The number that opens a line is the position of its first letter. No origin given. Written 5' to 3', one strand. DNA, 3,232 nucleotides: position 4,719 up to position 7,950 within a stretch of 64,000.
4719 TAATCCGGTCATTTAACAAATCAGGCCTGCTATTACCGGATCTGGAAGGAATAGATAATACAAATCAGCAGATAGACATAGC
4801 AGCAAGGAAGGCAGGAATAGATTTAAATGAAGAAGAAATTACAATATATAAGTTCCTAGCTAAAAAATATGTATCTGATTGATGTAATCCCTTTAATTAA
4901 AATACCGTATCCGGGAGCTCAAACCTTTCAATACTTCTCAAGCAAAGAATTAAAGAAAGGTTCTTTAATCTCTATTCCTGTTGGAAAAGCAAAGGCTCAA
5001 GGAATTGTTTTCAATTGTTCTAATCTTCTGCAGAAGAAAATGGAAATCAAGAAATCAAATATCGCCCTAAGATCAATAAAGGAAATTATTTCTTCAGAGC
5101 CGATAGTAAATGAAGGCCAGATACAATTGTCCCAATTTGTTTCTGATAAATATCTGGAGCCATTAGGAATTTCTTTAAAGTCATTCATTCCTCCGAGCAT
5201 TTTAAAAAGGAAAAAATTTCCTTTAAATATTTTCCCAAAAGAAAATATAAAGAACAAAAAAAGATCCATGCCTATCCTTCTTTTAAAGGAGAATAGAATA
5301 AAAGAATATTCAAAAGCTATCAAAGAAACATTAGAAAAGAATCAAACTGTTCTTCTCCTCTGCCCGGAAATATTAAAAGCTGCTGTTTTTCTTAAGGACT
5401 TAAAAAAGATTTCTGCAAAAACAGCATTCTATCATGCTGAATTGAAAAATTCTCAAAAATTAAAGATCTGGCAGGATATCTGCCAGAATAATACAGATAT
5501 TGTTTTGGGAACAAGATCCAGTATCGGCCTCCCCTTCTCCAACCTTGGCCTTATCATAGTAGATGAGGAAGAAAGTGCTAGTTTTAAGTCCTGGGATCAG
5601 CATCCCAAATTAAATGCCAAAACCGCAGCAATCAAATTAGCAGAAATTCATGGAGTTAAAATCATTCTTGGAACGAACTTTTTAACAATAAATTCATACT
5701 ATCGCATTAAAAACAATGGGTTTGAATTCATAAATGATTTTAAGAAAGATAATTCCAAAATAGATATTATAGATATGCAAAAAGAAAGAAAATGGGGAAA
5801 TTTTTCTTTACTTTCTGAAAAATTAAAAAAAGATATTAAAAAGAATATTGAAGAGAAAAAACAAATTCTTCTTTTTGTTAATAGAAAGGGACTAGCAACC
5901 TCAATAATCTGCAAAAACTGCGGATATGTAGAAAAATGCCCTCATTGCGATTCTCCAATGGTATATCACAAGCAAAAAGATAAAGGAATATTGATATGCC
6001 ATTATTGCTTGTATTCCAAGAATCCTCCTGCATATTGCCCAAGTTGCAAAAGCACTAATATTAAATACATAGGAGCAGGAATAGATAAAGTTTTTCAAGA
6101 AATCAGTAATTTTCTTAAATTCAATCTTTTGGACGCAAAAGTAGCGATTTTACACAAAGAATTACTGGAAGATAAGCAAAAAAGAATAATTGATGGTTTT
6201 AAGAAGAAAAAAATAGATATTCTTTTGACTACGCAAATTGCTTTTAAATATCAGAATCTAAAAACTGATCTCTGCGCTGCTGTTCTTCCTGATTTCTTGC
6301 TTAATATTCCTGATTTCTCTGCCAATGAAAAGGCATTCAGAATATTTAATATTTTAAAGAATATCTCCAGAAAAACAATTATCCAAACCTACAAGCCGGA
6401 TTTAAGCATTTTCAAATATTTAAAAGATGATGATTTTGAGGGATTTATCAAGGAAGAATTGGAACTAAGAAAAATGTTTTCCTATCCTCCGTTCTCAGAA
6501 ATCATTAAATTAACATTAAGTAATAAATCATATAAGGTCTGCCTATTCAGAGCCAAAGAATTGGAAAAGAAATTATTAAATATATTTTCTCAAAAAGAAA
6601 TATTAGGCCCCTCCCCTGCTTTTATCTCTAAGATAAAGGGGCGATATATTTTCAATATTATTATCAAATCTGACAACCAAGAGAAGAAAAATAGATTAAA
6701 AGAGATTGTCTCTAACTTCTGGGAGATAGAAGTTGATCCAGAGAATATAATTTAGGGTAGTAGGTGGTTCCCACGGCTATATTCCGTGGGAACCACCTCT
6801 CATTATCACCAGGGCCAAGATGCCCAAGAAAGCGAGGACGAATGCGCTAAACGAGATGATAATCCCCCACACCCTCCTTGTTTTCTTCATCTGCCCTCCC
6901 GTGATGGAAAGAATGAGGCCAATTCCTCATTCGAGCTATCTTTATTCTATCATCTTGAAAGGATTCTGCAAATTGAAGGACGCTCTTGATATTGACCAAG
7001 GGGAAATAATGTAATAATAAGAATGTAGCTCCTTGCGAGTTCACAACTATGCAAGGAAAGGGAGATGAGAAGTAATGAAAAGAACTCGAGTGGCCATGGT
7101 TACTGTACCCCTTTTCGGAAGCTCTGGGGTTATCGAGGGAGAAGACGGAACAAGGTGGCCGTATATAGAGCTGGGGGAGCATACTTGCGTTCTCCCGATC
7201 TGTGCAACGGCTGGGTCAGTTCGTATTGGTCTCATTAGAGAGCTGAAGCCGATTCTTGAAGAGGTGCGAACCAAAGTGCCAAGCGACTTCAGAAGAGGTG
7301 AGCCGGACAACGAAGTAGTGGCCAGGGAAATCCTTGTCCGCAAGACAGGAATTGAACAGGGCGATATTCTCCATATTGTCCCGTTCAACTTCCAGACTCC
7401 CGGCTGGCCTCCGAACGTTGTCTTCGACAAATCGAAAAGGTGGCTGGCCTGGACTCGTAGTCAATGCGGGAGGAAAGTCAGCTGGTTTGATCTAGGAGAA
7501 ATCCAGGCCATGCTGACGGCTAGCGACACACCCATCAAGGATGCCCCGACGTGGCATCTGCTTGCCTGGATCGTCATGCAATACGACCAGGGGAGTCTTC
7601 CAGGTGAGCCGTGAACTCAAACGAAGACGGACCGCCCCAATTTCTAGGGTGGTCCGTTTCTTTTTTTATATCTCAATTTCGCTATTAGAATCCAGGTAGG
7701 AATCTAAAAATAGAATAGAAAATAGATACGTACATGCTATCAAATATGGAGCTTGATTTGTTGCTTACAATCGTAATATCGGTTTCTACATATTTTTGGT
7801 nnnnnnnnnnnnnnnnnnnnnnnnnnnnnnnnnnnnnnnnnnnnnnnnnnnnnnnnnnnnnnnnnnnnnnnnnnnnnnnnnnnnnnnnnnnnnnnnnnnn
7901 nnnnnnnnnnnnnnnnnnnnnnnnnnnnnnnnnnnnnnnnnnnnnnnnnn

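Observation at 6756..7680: Island A: divergent pair of a 37-aa TM peptide and a 179-aa protein, bounded by a perfect 15-bp palindrome that overlaps the peptide stop and sits 7 nt after the priA stop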

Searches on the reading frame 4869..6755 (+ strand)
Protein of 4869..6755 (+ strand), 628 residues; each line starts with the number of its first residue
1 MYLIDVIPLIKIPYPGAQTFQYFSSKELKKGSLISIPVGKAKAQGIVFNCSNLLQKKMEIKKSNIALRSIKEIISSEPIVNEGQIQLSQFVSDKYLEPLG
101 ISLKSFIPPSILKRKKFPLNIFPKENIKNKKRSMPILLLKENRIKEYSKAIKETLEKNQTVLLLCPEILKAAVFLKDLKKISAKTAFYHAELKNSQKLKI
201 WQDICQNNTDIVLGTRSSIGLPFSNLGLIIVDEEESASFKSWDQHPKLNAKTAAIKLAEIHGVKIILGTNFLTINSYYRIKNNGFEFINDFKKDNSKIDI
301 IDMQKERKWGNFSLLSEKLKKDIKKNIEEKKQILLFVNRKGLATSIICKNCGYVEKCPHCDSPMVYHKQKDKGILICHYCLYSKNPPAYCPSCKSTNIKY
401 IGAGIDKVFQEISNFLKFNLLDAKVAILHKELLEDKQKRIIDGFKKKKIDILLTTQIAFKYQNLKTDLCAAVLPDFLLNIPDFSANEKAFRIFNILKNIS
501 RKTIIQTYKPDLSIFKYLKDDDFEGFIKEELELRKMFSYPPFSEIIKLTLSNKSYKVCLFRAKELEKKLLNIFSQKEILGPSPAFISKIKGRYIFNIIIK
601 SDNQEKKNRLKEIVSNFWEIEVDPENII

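Call 11: search_protein_families(library=pfam, proteins=[window:4869-6755:+], max_evalue=1)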
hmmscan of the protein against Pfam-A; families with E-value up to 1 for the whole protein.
window:4869-6755:+ (628 aa): 9 families
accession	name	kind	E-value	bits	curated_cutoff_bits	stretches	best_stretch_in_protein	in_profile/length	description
PF18074.6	PriA_C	-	1.3e-13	52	26.9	1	541-624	1-95/95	Primosomal protein N C-terminal domain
PF17764.6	PriA_3primeBD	-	4.4e-13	49.3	22.7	1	12-108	4-96/96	3'DNA-binding domain (3'BD)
PF00271.37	Helicase_C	-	3.8e-08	34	23.5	2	413-458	31-75/110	Helicase conserved C-terminal domain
PF18319.7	Zn_ribbon_PriA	-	4.4e-08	33.4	26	1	357-384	1-26/27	PriA DNA helicase Cys-rich region (CRR) domain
PF00270.35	DEAD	-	7.7e-06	26.2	26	1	154-250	41-140/167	DEAD/DEAH box helicase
PF21349.2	RUBY_RBDX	-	0.029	14.2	26.5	1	376-395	5-24/30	Rubrerythrin, rubredoxin-like domain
PF01930.23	Cas_Cas4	-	0.041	14.4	22.7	1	300-357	102-158/160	Domain of unknown function DUF83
PF08937.16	ThsB_TIR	-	0.09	13.6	21.2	1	289-339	14-68/100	Thoeris protein ThsB, TIR-like domain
PF07191.17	Zn_ribbon_6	-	0.31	11.5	25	1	356-395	2-37/67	Double zinc ribbon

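Call 23: find_related_loci(query=window:4869-6752:+, collection=genome_contigs, flank=8000)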
Query window:4869-6752:+ (628 aa) in genome_contigs; peptide patterns used: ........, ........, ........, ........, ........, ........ (x = any residue, [..] = any of these).
210 stretches matched a pattern; 4 encode a relative of the query (tblastn E <= 1e-3); 4 distinct loci.
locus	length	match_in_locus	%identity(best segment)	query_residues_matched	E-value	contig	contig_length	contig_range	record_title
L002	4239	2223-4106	83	1-628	0e+0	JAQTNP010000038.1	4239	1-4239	MAG: Candidatus Paceibacterota bacterium isolate STA_67 NODE_56450_length_4239_cov_3.134484_Sandtown_A, whole genome sho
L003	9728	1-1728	29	62-606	2e-76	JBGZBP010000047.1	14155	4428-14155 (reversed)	MAG: Bacillota bacterium isolate D-61_MAG_33 D-61__111969, whole genome shotgun sequence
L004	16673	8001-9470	29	147-626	2e-74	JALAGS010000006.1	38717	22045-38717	MAG: Sphingobacterium sp. isolate feces_ps_bin.10 k141_1970, whole genome shotgun sequence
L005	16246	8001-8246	33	161-236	2e-5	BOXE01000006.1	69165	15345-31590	MAG: Alphaproteobacteria bacterium CM1_5m.P40 DNA, sequence06, whole genome shotgun sequence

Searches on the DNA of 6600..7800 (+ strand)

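Call 10: search_rna_families(source=window, start=6600, end=7800, threshold=evalue, max_evalue=5)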
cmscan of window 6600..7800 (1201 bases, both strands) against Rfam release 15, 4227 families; matches with E-value up to 5: 3.
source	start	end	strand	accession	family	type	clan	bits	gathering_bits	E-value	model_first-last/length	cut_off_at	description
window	7623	7741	-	RF01859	Phe_leader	Cis-reg; leader;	-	21.5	55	0.85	1-125/125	no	Phenylalanine leader peptide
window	6760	6799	-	RF02768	Ysr155_RyfD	Gene; sRNA;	-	15.7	42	3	1-140/140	no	Yersinia sRNA 155(RyfD)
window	6830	6848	+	RF01648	ceN65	Gene; snRNA; snoRNA; CD-box;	-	15.6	48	3.2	1-65/65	no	Caenorhabditis snoRNA ceN65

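Call 28: search_dna_similar(query=window:6756-7680:+, collection=plasmids, mode=distant)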
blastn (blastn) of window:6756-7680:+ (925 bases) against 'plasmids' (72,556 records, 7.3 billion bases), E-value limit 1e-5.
No match.

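Call 29: search_dna_similar(query=window:6756-7680:+, collection=phages, mode=distant)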
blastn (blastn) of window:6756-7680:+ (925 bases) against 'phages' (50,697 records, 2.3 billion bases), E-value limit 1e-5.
No match.

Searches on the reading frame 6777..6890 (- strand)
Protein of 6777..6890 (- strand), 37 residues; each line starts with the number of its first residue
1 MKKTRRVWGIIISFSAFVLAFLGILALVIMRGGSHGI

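Call 11: search_protein_families(library=pfam, proteins=[window:6777-6890:-], max_evalue=1)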
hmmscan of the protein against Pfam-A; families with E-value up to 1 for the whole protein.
window:6777-6890:- (37 aa): 2 families
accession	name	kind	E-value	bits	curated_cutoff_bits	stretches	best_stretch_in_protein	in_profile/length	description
PF13071.11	DUF3935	-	0.038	15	27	1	3-25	2-24/70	Protein of unknown function (DUF3935)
PF17566.7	DUF5472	-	0.13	12.7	25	1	7-28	12-33/73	Family of unknown function (DUF5472)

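Call 12: search_protein_families(library=phrogs, proteins=[window:6777-6890:-], max_evalue=1)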
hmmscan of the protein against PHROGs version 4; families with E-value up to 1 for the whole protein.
window:6777-6890:- (37 aa): 0 families

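Call 13: search_protein_families(library=ncbifam, proteins=[window:6777-6890:-], max_evalue=1)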
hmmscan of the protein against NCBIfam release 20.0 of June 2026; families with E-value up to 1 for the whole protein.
window:6777-6890:- (37 aa): 0 families

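Call 61: search_protein_families(library=padloc, proteins=[window:6777-6890:-], max_evalue=1)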
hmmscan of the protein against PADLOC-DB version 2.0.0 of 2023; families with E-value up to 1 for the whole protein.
window:6777-6890:- (37 aa): 0 families

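Call 78: find_encoding_contigs(protein=window:6780-6890:-, flank=3000)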
Protein seq(37 aa) (37 aa): no gene with exactly this product is on record in the collection.

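Call 79: list_cluster_members(proteins=[window:6780-6890:-, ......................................, P0001, P0002, P0003, P0005])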
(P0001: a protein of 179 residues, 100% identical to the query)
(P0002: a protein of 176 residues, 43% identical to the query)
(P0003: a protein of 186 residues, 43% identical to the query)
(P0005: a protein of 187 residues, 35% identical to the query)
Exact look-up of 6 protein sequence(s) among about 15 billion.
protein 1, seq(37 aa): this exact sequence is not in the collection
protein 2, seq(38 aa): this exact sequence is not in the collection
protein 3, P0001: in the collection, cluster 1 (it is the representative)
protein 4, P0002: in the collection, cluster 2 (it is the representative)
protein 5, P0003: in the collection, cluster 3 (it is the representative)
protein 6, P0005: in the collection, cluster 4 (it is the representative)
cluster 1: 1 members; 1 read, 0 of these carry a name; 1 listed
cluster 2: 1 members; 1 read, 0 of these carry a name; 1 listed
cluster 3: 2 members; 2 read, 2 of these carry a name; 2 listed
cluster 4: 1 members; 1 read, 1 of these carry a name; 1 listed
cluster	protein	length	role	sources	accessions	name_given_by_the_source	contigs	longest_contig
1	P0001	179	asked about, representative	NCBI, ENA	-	-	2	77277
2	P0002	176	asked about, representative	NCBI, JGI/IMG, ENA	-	-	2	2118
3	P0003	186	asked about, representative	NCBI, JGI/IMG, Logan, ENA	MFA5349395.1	MAG: hypothetical protein WC309_03450 [Candidatus Paceibacterota bacterium] | hypothetical protein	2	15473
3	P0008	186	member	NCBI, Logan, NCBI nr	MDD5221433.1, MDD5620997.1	MAG: hypothetical protein PHV47_02415 [Candidatus Pacebacteria bacterium] | hypothetical protein [Candidatus Paceibacterota bacterium]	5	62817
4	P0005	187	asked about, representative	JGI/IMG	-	hypothetical protein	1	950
